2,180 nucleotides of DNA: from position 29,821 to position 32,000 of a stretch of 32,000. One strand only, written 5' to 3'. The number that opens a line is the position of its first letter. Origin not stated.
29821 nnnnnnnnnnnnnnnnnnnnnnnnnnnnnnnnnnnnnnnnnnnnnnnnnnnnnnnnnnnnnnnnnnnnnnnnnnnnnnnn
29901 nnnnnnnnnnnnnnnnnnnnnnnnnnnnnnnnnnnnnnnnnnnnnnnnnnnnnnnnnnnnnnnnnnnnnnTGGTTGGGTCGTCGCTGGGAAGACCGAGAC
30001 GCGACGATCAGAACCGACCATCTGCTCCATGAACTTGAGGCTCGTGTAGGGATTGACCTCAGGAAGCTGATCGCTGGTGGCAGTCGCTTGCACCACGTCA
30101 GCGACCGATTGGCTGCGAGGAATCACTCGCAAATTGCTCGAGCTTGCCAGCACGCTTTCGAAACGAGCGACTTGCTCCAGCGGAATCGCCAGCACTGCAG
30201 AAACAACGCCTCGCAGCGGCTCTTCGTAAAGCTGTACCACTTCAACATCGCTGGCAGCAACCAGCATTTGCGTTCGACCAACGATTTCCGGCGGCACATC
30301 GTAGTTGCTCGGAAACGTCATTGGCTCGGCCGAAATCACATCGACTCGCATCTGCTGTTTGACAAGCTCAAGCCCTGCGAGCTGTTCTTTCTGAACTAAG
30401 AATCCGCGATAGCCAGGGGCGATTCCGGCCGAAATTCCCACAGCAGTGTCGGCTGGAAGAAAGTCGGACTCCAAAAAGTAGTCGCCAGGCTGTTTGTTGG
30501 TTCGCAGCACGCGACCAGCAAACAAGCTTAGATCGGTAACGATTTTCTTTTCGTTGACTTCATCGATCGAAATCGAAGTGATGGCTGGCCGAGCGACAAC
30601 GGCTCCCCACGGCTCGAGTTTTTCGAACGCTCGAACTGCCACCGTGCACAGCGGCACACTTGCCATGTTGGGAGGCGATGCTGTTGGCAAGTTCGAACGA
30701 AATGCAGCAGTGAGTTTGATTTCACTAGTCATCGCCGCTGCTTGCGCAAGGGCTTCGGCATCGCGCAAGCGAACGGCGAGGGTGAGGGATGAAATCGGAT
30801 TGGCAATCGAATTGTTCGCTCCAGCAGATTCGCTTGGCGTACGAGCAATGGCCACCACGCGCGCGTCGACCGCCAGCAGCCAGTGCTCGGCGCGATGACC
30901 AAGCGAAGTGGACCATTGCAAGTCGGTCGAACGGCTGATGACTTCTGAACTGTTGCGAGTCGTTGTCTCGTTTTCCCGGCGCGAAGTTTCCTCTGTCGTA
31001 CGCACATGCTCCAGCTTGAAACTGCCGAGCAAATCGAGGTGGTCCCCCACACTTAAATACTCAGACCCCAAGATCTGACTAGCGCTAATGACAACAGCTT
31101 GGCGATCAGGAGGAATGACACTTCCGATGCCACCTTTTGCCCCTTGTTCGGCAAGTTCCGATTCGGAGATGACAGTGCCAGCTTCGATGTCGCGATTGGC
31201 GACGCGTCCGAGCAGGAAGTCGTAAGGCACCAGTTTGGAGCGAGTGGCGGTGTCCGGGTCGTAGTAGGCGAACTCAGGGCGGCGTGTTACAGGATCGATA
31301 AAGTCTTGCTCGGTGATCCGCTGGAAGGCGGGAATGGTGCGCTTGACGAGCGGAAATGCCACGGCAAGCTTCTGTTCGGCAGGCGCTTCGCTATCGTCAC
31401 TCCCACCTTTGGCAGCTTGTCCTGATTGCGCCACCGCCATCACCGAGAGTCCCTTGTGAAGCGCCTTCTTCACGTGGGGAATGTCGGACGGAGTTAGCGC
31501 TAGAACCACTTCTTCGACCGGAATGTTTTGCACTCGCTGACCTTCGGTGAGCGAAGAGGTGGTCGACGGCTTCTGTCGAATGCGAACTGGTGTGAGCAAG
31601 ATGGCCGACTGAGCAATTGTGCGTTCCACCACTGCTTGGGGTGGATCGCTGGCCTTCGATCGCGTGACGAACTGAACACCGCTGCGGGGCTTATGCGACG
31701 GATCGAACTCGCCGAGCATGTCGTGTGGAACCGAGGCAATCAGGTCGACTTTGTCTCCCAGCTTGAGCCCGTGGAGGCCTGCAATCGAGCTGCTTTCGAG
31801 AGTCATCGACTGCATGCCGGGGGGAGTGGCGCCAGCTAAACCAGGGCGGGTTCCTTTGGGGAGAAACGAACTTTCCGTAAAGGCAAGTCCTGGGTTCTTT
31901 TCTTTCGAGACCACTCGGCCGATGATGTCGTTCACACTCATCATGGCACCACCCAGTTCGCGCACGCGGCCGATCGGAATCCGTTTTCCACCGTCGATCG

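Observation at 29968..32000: Concatenated CpaB: at least three CpaB/RcpC-like modules in one ORF that is still open at the window edge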

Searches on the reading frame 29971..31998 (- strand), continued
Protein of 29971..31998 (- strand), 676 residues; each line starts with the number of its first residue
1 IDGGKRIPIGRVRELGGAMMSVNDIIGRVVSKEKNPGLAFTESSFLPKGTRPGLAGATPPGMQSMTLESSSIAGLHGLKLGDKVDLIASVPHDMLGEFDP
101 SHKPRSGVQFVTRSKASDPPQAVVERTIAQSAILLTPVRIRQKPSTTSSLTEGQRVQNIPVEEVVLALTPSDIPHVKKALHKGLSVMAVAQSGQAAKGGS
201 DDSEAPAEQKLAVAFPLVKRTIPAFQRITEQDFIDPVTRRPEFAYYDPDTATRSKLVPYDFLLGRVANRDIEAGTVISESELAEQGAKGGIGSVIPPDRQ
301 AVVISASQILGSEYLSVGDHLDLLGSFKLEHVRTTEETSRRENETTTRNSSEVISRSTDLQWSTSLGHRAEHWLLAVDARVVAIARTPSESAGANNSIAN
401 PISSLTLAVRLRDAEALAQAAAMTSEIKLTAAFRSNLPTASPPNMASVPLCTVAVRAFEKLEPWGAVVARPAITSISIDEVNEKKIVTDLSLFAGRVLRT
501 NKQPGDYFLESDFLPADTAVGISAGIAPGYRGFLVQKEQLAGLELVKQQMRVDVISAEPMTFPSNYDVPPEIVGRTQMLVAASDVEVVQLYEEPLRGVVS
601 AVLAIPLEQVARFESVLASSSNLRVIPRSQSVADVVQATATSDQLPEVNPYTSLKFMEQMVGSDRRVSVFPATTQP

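Call 31: list_cluster_members(proteins=[P0061, P0064, P0065, P0072, P0079, P0082, P0085, P0058, P0059, P0094])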
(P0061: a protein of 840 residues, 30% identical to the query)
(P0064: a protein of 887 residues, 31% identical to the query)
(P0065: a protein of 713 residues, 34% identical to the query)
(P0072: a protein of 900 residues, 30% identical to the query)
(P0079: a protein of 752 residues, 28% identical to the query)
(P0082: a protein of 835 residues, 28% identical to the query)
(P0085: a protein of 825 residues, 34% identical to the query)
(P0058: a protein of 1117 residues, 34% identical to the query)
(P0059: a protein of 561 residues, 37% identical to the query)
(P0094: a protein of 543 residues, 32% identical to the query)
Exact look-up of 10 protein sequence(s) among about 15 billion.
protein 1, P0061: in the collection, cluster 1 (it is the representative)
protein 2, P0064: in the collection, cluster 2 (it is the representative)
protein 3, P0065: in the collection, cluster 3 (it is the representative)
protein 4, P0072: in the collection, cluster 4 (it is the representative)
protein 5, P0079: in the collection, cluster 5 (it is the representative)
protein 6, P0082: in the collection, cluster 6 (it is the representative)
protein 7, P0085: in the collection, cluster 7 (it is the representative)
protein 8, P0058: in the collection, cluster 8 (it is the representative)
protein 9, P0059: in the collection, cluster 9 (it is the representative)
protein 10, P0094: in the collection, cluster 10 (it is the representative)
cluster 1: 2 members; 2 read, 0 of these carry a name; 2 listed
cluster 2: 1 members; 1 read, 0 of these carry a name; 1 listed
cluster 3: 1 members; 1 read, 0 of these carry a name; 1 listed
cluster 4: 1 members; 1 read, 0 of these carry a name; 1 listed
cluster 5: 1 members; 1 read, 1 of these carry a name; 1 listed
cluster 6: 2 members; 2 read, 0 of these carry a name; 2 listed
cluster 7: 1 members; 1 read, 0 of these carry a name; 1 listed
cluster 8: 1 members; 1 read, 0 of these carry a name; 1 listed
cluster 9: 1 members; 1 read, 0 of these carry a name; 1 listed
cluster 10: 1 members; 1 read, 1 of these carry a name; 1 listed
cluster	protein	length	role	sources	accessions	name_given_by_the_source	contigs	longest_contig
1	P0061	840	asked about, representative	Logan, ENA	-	-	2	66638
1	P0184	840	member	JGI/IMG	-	-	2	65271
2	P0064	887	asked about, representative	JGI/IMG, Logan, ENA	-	-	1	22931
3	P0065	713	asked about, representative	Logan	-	-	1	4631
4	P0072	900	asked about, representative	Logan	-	-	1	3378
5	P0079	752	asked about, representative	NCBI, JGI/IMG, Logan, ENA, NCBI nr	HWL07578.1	MAG TPA: hypothetical protein VNQ76_04175 [Planctomicrobium sp.] | hypothetical protein [Planctomicrobium sp.]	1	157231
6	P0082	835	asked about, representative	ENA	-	-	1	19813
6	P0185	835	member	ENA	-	-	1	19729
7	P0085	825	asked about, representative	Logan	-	-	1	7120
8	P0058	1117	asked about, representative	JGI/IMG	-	-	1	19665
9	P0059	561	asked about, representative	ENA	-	-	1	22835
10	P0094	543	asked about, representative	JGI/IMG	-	Flp pilus assembly protein CpaB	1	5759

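Call 33: search_solved_structures(query=A1, max_evalue=1, show_alignments=2)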
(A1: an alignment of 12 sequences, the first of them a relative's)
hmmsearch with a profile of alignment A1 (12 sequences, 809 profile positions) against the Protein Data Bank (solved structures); distinct sequences matched with E-value up to 1: 0.

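Call 34: predict_structure(alignment_id=A2)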
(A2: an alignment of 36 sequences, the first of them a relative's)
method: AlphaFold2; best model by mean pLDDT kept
length: 799 residues; sequences in the alignment: 36
mean_pLDDT: 75.9   pTM: 0.34
mean pLDDT of the five models: 75.9, 74.1, 74.0, 73.5, 73.4
residues with pLDDT >= 90: 49; 70-90: 581; 50-70: 76; < 50: 93
segments of 3 or more residues with pLDDT < 50: 1-12, 45-48, 228-243, 316-333, 487-491, 512-522, 559-564, 588-593, 753-764
pLDDT, mean of each block of 10 residues (from residue 1): 38 59 77 68 50 86 85 85 87 86 82 79 80 87 89 85 86 73 81 77 80 76 56 38 64 82 75 73 80 86 83 53 33 68 87 86 80 85 88 86 83 77 86 83 84 77 74 74 52 72 82 41 73 81 80 72 57 78 66 62 86 84 82 87 85 90 85 87 84 79 88 80 91 90 84 39 54 82 86 70
secondary structure, 60 per line:
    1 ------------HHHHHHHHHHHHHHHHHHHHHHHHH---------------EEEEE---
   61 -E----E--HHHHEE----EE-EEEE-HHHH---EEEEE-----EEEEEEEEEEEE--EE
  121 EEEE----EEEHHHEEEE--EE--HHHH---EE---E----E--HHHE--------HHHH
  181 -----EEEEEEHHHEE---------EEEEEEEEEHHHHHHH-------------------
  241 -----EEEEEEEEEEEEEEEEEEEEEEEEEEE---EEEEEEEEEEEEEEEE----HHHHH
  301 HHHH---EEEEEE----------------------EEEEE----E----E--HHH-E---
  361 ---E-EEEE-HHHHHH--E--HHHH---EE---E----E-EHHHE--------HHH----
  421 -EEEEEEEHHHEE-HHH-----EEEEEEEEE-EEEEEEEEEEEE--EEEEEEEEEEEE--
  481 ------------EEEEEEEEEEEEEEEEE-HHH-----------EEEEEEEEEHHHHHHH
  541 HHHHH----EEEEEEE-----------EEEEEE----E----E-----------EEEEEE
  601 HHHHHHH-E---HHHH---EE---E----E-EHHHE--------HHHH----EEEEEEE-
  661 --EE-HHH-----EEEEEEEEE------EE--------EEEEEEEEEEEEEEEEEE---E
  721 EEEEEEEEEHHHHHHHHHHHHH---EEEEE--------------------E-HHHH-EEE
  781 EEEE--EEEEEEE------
elements in order (helices of 4 or more, strands of 3 or more residues): H13-37 E53-57 H70-73 E83-86 H88-91 E95-99 E105-116 E119-124 E129-131 E135-138 H145-148 H177-180 E186-191 E206-214 H215-221 E246-272 E276-291 H296-304 E308-313 E336-340 E366-369 H371-376 H382-385 E422-428 E443-451 E453-464 E467-478 E493-509 E525-533 H534-545 E550-556 E568-573 E595-600 H601-607 H613-616 H645-648 E653-659 E674-682 E699-716 E720-729 H730-742 E746-750 H773-776 E778-784 E787-793

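Call 36: fold_search(model_id=the predicted structure, library=pdb)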
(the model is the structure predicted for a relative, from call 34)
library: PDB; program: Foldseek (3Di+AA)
matches with E <= 10: 611; with E <= 0.001: 2
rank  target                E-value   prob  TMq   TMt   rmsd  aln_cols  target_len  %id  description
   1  9gzr_B                1.8e-07  1.00  0.14  0.39  13.3       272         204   14  Tad pilus alignment complex protein RcpC (released 2025-05-21)
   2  9gzr_A                2.6e-07  1.00  0.10  0.38  12.7       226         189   20  Tad pilus alignment complex protein RcpC (released 2025-05-21)
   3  6vip_A                2.5e-02  1.00  0.06  0.33   5.7        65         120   15  TUDOR DOMAIN OF TUMOR SUPPRESSOR P53BP1 WITH MFP-6008 (released 2020-02-12)
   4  8t2d_A                2.8e-02  1.00  0.06  0.35   5.4        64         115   16  Ubiquitin variant i53:Mutant T12Y.T14E.L67R with 53BP1 Tudor domain (released 2024-03-27)
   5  6my0_B                3.9e-02  0.99  0.06  0.35   8.4        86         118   14  Structure of 53BP1 Tandem Tudor domains with E1549P and D1550N mutations (released 2019-11-27)
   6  6upt_B                4.1e-02  0.97  0.07  0.35   9.4       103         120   14  Tudor Domain of Tumor suppressor p53BP1 with MFP-2706 (released 2019-11-20)
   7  5j26_A                4.8e-02  0.92  0.07  0.37   9.6       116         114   16  Crystal structure of a 53BP1 Tudor domain in complex with a ubiquitin variant (released 2016-12-14)
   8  3upl_B                5.1e-02  0.97  0.08  0.14  12.6       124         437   12  Crystal structure of the Brucella abortus enzyme catalyzing the first committed step of the methylerythritol 4-phospha (released 2012-03-28)
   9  3vjp_A                5.3e-02  0.63  0.08  0.29  20.7       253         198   10  Orthorhombic Crystal Structure of Salmonella FlgA in closed form (released 2012-10-31)
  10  4x34_B                5.6e-02  1.00  0.06  0.34   5.7        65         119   15  Crystal structure of the 53BP1 tandem tudor domain in complex with p53K381acK382me2 (released 2015-03-04)
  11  2g3r                  6.3e-02  0.84  0.06  0.31   9.7       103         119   12  Crystal Structure of 53BP1 tandem tudor domains at 1.2 A resolution (released 2007-01-02)
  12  3frn                  6.6e-02  0.92  0.08  0.22  16.5       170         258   13  CRYSTAL STRUCTURE OF flagellar protein FlgA FROM Thermotoga maritima MSB8 (released 2009-02-03)
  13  9ckj_F                7.4e-02  1.00  0.06  0.34   5.5        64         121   16  Co-crystal structure of 53BP1 tandem Tudor domains in complex with UNC9512 (released 2024-10-30)
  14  6mxy_B                7.4e-02  0.84  0.07  0.36   9.8       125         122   12  Structure of 53BP1 tandem Tudor domains in complex with small molecule UNC3351 (released 2019-11-27)
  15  3lh0_A                7.8e-02  0.99  0.05  0.29   5.9        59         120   15  Crystal structure of the 53BP1 tandem tudor domain in complex with p53K372me2 (released 2010-03-23)
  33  3tee                  1.6e-01  0.54  0.08  0.26  16.3       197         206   11  Crystal Structure of Salmonella FlgA in open form (released 2012-08-15)
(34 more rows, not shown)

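Call 59: list_cluster_members(proteins=[P0087, P0104, P0099, P0116, P0123, P0156, P0037, P0039, P0050, P0068])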
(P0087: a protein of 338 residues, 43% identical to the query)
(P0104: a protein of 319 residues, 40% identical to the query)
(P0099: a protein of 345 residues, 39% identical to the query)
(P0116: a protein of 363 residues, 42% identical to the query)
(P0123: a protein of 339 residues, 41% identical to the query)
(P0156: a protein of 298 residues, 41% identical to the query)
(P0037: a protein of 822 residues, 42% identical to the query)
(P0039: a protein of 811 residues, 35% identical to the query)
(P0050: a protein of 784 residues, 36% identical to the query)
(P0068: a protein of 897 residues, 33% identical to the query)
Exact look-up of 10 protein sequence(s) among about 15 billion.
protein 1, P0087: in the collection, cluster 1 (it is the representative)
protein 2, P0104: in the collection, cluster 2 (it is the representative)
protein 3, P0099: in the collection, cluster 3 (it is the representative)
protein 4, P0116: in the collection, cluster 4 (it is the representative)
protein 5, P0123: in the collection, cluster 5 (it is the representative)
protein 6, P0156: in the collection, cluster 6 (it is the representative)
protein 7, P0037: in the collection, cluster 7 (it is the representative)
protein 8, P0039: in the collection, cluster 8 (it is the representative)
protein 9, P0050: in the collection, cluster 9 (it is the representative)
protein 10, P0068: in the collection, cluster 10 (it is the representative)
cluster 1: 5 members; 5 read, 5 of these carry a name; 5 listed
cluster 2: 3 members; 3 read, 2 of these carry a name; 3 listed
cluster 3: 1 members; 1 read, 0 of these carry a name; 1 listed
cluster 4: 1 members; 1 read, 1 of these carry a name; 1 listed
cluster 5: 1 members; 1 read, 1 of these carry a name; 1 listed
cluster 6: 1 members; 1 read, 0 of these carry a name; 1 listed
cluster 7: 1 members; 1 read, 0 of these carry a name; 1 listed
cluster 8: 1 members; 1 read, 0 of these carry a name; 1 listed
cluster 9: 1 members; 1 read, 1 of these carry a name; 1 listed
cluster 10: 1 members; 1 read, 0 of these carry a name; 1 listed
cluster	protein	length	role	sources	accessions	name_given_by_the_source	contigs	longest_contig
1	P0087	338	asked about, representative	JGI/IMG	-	Flp pilus assembly protein CpaB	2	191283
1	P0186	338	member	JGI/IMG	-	Flp pilus assembly protein CpaB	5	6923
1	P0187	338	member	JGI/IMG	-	Flp pilus assembly protein CpaB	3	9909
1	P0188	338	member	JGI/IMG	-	Flp pilus assembly protein CpaB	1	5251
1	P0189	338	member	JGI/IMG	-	Flp pilus assembly protein CpaB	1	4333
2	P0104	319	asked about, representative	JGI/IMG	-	Flp pilus assembly protein CpaB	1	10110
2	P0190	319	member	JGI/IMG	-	Flp pilus assembly protein CpaB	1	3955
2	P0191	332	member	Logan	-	-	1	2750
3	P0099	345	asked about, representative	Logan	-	-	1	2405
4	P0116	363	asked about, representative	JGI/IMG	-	Flp pilus assembly protein CpaB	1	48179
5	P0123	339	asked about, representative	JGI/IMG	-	hypothetical protein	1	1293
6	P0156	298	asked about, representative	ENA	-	-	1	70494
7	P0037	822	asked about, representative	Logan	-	-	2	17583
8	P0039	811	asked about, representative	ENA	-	-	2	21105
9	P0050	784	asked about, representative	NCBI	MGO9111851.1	MAG: hypothetical protein ACLP9L_21705 [Thermoguttaceae bacterium]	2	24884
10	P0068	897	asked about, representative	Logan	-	-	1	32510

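Call 64: find_encoding_contigs(protein=P0087, flank=8000, max_places=2)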
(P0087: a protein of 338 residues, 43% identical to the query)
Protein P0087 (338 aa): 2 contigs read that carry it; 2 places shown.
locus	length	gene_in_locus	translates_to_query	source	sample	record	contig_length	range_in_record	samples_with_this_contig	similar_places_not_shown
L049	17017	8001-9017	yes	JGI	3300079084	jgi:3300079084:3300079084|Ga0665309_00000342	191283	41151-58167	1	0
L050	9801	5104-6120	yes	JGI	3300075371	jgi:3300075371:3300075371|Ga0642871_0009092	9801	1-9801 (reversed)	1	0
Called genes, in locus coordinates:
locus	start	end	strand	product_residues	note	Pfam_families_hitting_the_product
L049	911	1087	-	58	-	-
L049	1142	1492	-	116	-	PF05717:TnpB_IS66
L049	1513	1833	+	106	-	-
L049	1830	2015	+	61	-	-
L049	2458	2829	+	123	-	PF01022:HTH_5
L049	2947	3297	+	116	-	-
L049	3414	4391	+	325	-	PF01545:Cation_efflux, PF16916:ZT_dimer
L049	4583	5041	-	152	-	PF02077:SURF4, PF07681:DoxX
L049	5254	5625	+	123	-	-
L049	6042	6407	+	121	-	-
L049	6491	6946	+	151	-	PF01478:Peptidase_A24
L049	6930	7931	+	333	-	PF07811:TadE, PF13400:Tad (weak)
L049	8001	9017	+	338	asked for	PF16976:RcpC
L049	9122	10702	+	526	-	PF13400:Tad (weak)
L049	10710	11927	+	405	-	PF10609:ParA (weak), PF01656:CbiA, PF13614:AAA_31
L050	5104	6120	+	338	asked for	PF16976:RcpC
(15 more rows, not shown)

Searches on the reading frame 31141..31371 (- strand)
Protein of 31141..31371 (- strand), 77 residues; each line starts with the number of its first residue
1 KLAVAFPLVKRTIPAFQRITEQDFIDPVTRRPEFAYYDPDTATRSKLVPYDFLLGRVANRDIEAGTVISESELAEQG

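Call 11: search_protein_families(library=pfam, proteins=[window:31141-31371:-], max_evalue=10)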
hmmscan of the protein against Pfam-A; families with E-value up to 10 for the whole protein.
seq(77 aa): 1 family
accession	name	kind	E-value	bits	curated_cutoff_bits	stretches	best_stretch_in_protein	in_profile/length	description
PF08666.17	SAF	-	1.8e-06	28.9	21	1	9-73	6-62/63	SAF domain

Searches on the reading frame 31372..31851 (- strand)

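Call 11: search_protein_families(library=pfam, proteins=[window:31372-31851:-], max_evalue=10)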
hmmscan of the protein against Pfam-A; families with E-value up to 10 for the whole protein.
seq(160 aa): 1 family
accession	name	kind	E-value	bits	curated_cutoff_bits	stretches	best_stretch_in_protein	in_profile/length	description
PF16976.10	RcpC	-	1.4e-05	25.4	28.8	1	4-134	2-107/114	Flp pilus assembly protein RcpC/CpaB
